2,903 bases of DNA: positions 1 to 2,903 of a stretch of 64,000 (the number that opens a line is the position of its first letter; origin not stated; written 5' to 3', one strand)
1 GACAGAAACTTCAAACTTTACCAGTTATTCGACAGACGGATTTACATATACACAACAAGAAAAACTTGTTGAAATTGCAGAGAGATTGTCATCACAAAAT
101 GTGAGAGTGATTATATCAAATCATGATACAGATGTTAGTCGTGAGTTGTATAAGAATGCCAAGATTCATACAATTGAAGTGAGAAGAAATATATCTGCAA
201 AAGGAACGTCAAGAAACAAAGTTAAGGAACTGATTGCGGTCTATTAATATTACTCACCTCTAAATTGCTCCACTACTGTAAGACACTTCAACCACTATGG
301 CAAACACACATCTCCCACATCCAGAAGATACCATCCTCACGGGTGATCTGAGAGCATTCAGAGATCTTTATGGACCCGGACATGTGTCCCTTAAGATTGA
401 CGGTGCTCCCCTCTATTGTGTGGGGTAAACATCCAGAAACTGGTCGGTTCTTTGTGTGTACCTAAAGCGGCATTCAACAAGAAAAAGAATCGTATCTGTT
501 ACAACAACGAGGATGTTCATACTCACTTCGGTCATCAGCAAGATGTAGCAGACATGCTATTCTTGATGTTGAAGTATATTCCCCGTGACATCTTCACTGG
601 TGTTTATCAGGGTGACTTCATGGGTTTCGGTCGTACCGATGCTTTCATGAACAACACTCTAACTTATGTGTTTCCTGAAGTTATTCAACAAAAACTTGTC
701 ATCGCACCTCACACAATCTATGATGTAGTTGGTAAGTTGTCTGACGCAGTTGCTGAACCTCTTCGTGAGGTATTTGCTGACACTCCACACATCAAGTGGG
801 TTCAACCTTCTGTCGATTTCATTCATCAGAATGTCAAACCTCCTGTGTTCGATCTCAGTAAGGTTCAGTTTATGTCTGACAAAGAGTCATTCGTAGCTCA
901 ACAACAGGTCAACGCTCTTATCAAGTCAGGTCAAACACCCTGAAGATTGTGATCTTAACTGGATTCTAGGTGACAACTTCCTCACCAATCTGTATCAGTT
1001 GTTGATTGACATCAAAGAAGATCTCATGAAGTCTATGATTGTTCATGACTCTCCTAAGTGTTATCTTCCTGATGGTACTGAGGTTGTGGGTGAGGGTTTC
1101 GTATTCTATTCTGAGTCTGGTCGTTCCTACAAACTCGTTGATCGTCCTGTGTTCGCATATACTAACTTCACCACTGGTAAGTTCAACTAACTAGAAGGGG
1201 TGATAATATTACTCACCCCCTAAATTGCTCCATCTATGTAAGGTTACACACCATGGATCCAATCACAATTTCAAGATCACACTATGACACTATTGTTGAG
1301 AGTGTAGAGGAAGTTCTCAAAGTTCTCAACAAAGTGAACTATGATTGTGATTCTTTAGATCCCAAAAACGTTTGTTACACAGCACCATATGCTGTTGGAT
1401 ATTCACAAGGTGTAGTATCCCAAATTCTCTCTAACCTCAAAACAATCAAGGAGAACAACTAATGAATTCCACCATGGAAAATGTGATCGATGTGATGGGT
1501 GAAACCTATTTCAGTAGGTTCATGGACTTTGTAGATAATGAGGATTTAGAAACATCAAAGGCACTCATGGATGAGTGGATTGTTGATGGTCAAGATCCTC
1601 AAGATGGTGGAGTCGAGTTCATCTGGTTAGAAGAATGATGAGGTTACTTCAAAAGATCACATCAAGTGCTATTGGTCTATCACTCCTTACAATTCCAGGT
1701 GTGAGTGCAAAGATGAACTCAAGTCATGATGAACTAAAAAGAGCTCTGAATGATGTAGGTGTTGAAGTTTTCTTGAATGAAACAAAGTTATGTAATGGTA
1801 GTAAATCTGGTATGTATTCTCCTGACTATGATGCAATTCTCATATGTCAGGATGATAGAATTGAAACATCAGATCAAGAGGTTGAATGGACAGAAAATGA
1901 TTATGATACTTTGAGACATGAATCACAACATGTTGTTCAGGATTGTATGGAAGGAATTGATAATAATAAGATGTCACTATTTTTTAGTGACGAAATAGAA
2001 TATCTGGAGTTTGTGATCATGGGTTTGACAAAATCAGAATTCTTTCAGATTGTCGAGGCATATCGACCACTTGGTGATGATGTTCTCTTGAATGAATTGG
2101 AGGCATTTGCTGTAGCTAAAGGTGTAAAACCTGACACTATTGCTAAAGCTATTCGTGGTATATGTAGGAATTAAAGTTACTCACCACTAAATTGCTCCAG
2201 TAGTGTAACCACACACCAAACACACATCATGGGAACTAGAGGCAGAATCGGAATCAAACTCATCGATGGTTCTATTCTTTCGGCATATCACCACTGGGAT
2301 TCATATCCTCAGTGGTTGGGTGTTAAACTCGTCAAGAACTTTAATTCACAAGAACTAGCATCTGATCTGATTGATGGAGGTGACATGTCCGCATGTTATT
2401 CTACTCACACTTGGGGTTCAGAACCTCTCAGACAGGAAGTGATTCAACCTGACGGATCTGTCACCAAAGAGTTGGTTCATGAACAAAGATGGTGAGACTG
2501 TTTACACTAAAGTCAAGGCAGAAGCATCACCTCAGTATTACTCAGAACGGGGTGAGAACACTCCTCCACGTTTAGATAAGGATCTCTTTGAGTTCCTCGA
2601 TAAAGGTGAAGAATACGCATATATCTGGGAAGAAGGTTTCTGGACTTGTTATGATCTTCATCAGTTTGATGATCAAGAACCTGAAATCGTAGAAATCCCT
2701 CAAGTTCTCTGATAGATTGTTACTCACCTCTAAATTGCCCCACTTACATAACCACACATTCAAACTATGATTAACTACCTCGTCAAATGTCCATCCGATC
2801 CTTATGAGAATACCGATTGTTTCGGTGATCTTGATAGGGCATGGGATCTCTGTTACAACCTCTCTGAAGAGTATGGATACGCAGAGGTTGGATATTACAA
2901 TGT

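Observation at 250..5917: Early-gene array built from cassettes delimited by ten 32-bp direct repeats (possible promoter-plus-recombination module)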

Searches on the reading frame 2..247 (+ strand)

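Call 12: search_protein_families(library=phrogs, proteins=[window:2-247:+])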
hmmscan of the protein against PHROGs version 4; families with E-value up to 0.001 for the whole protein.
window:2-247:+ (81 aa): 4 families
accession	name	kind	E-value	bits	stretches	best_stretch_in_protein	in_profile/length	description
phrog_56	-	other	4.1e-17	63.7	1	6-81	254-322/647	DNA methyltransferase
phrog_116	-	other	1.4e-10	41.1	1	2-80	696-776/779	DNA methyltransferase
phrog_1996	-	other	3e-10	41.2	1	4-79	68-138/150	DNA methyltransferase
phrog_26700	-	unknown function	3.8e-05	23.4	1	5-74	198-267/552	-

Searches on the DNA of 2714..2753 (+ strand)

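Call 25: search_dna_similar(query=window:2714-2753:+, collection=phages, mode=distant, max_evalue=10, max_rows=40)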
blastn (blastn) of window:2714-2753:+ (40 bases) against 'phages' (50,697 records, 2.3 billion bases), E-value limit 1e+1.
Records with a match: 5; places in all: 8; records where one place covers at least 80% of the query: 4.
Best place of each record, by identity: 90-95% 1; 80-90% 4.
By first word of the organism name: Synechococcus 5.
By host as written in the record: Synechococcus sp. MW02 4; Synechococcus sp. MIT S9220 1.
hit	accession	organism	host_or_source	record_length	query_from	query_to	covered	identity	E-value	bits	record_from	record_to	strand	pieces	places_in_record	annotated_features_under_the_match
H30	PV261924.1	Synechococcus phage RN05-S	Synechococcus sp. MW02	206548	7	40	85%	82.4%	7e+0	33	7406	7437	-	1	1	none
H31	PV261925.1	Synechococcus phage RB11-B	Synechococcus sp. MW02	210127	7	40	85%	82.4%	7e+0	33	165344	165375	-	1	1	none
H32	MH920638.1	Synechococcus phage S-B05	Synechococcus sp. MW02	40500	7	40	85%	82.4%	7e+0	33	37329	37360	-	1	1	none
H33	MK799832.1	Synechococcus phage S-B05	Synechococcus sp. MW02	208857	7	40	85%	82.4%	7e+0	33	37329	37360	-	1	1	none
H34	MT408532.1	Synechococcus phage SynMITS9220M01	Synechococcus sp. MIT S9220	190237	5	28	60%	91.7%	6e-1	36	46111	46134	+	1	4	none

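Call 26: get_annotated_region(hit=H34, flank=6000)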
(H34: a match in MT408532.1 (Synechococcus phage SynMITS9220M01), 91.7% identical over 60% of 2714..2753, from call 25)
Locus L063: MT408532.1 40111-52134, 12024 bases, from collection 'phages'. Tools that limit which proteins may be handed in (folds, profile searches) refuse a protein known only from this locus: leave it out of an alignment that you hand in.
description: Synechococcus phage SynMITS9220M01, complete genome.
organism: Synechococcus phage SynMITS9220M01 (NCBI taxid 2736186)
taxonomy: Viruses; Duplodnaviria; Heunggongvirae; Uroviricota; Caudoviricetes; Kyanoviridae
host: Synechococcus sp. MIT S9220; source: seawater; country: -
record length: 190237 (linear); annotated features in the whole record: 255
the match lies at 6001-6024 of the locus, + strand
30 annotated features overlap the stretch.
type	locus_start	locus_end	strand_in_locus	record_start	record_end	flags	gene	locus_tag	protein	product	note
CDS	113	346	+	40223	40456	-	-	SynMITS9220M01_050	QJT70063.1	hypothetical protein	conserved hypothetical protein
CDS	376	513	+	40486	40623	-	-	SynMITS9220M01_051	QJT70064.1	hypothetical protein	-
CDS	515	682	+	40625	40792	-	-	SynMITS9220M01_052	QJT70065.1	hypothetical protein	-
CDS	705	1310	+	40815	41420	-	-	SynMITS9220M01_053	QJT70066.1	hypothetical protein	-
CDS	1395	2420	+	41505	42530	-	-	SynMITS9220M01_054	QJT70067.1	hypothetical protein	-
CDS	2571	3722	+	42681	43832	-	-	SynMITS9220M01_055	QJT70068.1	helicase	-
CDS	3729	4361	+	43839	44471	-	-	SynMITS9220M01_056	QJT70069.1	hypothetical protein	-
CDS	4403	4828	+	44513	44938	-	-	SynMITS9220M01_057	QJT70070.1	hypothetical protein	-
CDS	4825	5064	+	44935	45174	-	-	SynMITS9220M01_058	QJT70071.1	hypothetical protein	-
CDS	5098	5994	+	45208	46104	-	-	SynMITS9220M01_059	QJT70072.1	hypothetical protein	conserved hypothetical protein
CDS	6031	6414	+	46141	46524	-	-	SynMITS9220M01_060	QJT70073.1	hypothetical protein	Hypothetical-Protein | belonging to T4-LIKE GC: 68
CDS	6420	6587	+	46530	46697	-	-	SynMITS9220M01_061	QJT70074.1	hypothetical protein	-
CDS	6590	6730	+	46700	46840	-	-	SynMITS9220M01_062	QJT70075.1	hypothetical protein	Hypothetical-Protein | belonging to T4-LIKE GC: 650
CDS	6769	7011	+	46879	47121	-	-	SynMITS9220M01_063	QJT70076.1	hypothetical protein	-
CDS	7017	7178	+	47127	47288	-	-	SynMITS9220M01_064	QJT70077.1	hypothetical protein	-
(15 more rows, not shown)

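Call 27: get_annotated_region(hit=H33, flank=6000)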
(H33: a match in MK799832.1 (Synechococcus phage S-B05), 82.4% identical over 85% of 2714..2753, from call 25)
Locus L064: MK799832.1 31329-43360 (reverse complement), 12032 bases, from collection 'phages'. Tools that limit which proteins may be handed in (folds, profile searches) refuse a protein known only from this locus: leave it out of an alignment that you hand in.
description: Synechococcus phage S-B05, complete genome.
organism: Synechococcus phage S-B05 (NCBI taxid 2484637)
taxonomy: Viruses; Duplodnaviria; Heunggongvirae; Uroviricota; Caudoviricetes; Kyanoviridae
host: Synechococcus sp. MW02; source: -; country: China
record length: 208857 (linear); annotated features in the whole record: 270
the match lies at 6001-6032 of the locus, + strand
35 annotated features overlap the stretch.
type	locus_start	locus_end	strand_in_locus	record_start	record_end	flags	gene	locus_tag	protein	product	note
CDS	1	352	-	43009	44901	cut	-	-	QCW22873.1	tail fiber-like protein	-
CDS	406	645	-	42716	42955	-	-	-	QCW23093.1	hypothetical protein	-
CDS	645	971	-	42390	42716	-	-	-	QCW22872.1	hypothetical protein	-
CDS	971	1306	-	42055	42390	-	-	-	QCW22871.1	hypothetical protein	-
CDS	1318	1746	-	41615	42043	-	-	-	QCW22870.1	terminase DNA packaging enzyme small subunit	-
CDS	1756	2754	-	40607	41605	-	-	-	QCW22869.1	tail completion protein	-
repeat_region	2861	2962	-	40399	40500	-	-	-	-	-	-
CDS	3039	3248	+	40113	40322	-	-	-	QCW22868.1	hypothetical protein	-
CDS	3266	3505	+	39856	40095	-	-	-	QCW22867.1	hypothetical protein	-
CDS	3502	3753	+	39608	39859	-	-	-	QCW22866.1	hypothetical protein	-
CDS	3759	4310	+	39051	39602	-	-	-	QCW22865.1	hypothetical protein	-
CDS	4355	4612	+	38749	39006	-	-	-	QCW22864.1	hypothetical protein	-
CDS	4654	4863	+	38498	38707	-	-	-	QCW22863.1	hypothetical protein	-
CDS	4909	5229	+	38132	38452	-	-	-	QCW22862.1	hypothetical protein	-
CDS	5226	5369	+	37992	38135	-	-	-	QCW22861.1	hypothetical protein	-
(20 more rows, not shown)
